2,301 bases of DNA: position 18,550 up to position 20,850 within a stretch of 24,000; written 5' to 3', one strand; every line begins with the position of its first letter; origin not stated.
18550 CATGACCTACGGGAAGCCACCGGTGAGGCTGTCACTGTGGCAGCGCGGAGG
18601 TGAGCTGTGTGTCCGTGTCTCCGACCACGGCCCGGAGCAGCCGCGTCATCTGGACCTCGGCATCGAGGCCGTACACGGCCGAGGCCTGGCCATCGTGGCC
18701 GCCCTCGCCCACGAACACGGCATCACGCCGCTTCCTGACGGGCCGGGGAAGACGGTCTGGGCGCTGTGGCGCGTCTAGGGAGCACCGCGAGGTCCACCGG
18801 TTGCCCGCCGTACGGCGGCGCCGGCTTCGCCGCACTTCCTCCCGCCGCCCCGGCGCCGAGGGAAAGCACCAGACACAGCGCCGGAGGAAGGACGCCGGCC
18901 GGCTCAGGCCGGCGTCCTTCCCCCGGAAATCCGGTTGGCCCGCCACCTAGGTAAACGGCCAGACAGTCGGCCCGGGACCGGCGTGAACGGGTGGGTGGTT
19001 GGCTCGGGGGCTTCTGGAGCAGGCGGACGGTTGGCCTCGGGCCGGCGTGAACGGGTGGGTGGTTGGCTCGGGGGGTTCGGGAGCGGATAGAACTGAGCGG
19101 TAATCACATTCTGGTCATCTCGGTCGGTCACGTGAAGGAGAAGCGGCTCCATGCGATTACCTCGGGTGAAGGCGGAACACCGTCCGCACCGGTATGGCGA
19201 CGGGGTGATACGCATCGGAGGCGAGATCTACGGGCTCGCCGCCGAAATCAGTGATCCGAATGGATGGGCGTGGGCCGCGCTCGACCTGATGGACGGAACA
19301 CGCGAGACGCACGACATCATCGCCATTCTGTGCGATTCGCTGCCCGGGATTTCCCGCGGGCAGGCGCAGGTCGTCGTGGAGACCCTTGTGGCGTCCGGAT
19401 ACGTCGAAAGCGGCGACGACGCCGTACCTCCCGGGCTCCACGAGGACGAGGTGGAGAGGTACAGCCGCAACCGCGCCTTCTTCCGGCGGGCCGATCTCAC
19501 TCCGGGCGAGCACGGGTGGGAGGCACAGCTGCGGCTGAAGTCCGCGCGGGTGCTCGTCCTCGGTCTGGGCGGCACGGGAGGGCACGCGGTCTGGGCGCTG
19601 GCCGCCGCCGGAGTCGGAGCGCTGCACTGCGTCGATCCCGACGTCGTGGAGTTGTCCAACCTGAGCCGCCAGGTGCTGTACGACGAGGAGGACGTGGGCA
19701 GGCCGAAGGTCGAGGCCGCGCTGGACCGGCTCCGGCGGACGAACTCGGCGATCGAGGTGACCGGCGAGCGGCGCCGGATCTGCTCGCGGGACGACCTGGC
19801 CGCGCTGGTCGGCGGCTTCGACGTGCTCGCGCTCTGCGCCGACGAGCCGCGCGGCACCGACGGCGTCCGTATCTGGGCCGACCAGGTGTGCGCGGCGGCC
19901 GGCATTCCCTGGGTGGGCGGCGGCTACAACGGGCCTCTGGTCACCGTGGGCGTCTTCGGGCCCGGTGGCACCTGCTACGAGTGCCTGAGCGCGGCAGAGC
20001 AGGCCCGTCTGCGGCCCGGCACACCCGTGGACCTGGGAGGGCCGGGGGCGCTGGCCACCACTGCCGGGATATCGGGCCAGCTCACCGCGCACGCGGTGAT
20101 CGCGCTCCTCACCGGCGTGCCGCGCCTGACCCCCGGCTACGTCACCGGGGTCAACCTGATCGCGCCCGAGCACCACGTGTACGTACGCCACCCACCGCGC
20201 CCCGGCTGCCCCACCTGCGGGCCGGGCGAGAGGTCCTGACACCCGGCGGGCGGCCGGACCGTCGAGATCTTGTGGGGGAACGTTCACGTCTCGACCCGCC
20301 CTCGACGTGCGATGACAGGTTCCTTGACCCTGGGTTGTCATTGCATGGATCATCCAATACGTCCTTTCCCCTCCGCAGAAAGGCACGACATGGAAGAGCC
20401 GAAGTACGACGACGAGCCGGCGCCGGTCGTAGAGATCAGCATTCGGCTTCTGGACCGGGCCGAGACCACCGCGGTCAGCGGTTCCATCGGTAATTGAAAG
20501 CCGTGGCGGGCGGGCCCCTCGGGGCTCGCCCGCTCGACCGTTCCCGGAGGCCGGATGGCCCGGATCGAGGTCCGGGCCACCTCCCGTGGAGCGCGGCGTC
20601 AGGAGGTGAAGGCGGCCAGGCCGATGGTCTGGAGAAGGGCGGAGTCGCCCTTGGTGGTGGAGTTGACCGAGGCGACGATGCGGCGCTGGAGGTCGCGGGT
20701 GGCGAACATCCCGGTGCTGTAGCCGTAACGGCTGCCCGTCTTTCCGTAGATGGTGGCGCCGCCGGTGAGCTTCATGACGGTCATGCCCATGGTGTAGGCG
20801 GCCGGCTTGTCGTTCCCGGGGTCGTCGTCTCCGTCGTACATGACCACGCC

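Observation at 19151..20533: Orphan two-gene module: RRE-fused, catalytically intact E1-like adenylyltransferase plus a 35-codon ORF ending in Asn (candidate microcin-C-like or novel E1-dependent RiPP)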

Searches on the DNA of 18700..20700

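Call 64: search_rna_families(source=window, start=18700, end=20700, threshold=gathering)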
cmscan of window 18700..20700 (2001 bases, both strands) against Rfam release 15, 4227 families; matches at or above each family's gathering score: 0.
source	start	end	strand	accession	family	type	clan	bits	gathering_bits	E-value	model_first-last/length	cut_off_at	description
